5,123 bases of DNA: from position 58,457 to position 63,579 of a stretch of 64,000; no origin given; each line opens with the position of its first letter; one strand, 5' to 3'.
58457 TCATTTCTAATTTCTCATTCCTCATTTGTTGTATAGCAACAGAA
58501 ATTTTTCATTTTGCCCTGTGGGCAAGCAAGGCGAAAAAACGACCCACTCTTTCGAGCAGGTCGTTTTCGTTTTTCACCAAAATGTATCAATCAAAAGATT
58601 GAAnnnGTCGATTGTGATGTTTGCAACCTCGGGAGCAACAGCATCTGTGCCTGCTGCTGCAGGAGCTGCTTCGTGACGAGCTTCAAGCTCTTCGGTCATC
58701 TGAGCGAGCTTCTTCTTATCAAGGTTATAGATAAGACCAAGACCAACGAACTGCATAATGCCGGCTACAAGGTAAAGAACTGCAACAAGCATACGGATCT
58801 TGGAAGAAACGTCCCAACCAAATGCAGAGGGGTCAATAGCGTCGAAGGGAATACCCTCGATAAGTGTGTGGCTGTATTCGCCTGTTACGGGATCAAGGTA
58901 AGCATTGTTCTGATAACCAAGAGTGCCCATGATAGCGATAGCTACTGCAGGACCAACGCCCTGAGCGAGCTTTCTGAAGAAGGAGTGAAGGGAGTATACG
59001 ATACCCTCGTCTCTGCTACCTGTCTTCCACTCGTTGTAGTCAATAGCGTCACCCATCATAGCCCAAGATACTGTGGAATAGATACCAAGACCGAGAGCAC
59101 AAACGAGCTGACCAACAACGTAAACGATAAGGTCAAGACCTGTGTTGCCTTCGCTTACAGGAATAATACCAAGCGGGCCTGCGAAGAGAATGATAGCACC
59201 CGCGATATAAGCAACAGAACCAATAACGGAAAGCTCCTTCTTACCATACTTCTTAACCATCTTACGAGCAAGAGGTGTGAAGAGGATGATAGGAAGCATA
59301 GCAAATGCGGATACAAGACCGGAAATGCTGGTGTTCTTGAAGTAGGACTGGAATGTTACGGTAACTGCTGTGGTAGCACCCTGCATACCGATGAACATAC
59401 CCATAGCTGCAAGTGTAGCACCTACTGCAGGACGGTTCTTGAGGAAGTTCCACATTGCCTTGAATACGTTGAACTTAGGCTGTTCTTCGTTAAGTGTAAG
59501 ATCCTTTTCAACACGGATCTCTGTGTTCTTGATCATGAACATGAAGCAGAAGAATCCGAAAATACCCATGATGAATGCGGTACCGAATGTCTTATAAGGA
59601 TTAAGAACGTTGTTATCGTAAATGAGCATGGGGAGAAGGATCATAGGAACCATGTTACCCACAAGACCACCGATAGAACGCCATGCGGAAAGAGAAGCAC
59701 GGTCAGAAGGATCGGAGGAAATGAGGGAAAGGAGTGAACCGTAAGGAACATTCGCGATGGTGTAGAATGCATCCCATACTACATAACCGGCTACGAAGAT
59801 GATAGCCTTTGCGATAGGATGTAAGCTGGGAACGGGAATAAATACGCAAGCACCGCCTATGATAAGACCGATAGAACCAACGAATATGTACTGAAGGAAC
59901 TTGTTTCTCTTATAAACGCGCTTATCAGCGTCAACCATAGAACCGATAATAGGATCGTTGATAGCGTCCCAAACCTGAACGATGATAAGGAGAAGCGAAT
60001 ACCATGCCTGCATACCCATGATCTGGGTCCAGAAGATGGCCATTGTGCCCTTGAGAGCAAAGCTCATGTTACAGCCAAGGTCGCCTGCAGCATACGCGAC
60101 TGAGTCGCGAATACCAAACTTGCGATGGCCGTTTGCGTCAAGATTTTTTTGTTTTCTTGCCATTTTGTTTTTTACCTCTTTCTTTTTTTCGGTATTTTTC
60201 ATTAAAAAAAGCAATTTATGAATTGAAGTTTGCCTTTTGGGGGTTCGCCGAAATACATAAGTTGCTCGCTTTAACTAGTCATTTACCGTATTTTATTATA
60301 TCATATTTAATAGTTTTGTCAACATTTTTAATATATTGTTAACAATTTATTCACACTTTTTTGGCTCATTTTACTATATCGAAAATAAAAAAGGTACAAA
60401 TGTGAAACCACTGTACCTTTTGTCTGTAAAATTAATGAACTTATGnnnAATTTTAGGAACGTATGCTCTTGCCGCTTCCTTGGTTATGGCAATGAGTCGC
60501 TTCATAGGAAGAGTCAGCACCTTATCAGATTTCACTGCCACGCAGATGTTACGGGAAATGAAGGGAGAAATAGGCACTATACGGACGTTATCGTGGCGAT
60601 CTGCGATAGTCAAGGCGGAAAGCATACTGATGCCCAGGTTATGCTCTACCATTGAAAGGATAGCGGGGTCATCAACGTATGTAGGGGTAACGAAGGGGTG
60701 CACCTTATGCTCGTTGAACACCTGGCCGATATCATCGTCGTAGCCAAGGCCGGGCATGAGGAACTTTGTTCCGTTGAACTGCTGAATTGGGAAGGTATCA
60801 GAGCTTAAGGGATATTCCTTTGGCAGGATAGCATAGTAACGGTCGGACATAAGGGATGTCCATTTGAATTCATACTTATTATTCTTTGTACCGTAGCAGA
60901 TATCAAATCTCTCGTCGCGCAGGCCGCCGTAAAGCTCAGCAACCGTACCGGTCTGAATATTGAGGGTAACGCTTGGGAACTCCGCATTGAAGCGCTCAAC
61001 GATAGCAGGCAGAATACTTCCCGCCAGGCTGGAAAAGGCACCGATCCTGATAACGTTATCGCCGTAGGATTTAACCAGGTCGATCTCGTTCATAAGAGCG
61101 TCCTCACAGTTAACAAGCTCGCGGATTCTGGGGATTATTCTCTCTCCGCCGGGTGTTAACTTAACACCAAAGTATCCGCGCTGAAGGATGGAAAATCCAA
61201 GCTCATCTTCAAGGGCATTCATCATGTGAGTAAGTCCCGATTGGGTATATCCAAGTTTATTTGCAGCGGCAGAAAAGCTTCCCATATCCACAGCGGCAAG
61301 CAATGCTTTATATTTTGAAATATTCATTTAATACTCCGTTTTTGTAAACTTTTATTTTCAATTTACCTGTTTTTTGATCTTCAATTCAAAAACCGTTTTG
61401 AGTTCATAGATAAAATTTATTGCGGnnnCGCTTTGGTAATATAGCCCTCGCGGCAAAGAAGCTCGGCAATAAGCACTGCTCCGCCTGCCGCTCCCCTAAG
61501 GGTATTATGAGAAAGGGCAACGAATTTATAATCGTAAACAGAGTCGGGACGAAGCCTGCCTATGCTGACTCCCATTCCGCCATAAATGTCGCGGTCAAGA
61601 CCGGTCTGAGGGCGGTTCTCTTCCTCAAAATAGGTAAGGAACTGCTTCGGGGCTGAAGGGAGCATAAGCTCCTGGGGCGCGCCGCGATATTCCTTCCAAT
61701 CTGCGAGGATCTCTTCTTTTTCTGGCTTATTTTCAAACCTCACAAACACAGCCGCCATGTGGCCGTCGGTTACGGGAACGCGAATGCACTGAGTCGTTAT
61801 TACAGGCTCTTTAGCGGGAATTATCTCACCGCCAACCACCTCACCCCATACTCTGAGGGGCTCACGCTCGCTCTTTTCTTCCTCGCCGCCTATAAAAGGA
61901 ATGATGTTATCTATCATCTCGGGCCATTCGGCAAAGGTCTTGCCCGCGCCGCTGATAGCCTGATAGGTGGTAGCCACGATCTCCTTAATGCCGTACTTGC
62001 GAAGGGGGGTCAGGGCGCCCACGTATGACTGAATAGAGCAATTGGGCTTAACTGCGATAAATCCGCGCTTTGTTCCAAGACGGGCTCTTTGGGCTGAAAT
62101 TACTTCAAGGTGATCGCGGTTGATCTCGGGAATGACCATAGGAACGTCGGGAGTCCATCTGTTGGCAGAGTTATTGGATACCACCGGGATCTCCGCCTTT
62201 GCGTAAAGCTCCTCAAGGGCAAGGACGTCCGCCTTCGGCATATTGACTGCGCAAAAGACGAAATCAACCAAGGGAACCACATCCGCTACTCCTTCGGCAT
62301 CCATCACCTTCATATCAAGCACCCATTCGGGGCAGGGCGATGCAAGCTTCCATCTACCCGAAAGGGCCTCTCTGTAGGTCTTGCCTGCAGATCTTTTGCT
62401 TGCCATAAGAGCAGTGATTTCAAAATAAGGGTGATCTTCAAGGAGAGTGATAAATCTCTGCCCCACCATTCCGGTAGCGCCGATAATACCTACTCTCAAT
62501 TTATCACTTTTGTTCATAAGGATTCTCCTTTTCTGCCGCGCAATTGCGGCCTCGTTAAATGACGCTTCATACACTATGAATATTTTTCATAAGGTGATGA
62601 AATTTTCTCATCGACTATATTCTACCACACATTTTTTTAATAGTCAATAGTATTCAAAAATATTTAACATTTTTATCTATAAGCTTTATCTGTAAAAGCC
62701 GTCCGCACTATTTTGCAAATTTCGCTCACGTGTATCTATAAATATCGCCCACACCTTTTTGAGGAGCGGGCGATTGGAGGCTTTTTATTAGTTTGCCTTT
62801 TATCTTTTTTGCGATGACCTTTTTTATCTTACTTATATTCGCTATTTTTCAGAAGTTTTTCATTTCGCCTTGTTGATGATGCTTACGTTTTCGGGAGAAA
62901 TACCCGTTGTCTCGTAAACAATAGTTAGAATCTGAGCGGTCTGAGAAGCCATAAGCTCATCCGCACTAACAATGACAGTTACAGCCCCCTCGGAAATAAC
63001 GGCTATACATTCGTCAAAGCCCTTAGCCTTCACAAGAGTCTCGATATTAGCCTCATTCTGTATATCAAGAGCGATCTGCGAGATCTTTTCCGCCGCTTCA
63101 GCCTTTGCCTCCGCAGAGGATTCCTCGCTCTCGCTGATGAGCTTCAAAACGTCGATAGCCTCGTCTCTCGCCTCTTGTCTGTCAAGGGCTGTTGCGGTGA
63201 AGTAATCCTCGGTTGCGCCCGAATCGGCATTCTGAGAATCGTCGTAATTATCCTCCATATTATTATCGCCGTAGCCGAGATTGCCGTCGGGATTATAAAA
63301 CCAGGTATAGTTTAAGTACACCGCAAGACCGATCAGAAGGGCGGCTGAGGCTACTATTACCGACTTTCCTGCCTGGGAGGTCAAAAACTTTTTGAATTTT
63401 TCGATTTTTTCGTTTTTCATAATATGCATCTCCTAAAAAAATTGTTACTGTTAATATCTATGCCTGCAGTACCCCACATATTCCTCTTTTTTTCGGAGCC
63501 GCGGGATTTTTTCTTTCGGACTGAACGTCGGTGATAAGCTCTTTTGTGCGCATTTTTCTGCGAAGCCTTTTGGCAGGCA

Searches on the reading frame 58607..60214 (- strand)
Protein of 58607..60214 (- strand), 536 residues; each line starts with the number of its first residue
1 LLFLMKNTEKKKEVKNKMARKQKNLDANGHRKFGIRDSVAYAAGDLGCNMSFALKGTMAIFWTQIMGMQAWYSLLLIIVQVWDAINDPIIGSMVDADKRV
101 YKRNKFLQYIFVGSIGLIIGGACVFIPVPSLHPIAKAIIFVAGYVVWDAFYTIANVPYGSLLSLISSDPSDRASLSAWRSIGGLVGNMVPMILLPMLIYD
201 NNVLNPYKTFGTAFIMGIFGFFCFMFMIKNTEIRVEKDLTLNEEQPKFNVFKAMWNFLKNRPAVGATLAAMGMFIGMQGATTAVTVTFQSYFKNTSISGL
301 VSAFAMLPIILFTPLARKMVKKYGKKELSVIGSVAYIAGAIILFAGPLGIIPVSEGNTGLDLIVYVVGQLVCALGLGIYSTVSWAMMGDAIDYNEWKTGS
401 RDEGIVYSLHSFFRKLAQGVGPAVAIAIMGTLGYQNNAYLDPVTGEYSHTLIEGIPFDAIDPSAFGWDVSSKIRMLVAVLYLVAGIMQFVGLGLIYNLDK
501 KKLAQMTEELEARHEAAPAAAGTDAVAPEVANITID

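Call 48: search_protein_families(library=pfam, proteins=[window:58607-60214:-])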
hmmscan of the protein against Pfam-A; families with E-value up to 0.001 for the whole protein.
window:58607-60214:- (536 aa): 2 families
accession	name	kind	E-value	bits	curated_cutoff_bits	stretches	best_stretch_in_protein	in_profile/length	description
PF13347.12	MFS_2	-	2.3e-57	194.9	27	1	41-437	2-390/427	MFS/sugar transport protein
PF07690.21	MFS_1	-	5.1e-13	49.1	33.4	1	114-422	66-347/347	Major Facilitator Superfamily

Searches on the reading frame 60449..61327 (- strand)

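Call 32: search_protein_families(library=pfam, proteins=[window:60449-61327:-])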
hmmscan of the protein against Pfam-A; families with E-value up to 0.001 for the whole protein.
window:60449-61327:- (293 aa): 2 families
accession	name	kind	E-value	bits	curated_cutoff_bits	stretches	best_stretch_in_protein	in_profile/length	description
PF03466.25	LysR_substrate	-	1.1e-30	107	28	1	92-286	7-208/209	LysR substrate binding domain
PF00126.33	HTH_1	-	2.5e-14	53.4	26.6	1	6-62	4-60/60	Bacterial regulatory helix-turn-helix protein, lysR family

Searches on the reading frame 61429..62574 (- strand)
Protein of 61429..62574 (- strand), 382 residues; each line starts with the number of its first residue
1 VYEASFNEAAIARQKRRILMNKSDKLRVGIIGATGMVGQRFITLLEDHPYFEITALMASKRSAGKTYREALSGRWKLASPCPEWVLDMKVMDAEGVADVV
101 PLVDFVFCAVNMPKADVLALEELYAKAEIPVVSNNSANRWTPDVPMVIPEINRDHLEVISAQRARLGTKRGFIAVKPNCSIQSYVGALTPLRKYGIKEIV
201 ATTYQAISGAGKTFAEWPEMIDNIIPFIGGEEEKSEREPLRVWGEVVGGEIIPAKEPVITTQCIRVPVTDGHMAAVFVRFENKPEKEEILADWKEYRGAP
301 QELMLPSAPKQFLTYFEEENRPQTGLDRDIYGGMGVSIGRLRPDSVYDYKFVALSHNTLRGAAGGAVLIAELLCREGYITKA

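Call 48: search_protein_families(library=pfam, proteins=[window:61429-62574:-])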
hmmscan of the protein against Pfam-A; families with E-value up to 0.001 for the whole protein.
window:61429-62574:- (382 aa): 3 families
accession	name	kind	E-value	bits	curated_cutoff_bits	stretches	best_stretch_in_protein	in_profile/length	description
PF02774.23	Semialdhyde_dhC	-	2.7e-28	99.8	26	1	188-359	1-183/184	Semialdehyde dehydrogenase, dimerisation domain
PF01118.30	Semialdhyde_dh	-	9.1e-27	94.3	26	1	27-157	1-119/121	Semialdehyde dehydrogenase, NAD binding domain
PF02800.25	Gp_dh_C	-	0.00041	20.4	24.4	0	250-296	63-109/158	Glyceraldehyde 3-phosphate dehydrogenase, C-terminal domain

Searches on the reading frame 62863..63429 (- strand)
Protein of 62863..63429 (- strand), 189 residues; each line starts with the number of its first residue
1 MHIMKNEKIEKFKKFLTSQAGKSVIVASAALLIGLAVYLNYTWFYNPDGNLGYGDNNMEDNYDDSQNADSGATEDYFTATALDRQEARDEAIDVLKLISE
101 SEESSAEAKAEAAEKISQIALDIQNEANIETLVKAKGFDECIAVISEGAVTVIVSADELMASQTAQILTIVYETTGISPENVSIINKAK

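Call 48: search_protein_families(library=pfam, proteins=[window:62863-63429:-])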
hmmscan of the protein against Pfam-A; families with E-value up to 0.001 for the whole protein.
window:62863-63429:- (189 aa): 1 family
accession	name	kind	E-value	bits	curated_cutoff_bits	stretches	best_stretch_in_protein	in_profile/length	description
PF12685.13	SpoIIIAH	-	5.5e-31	108.4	30.6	1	23-184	3-191/191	SpoIIIAH-like protein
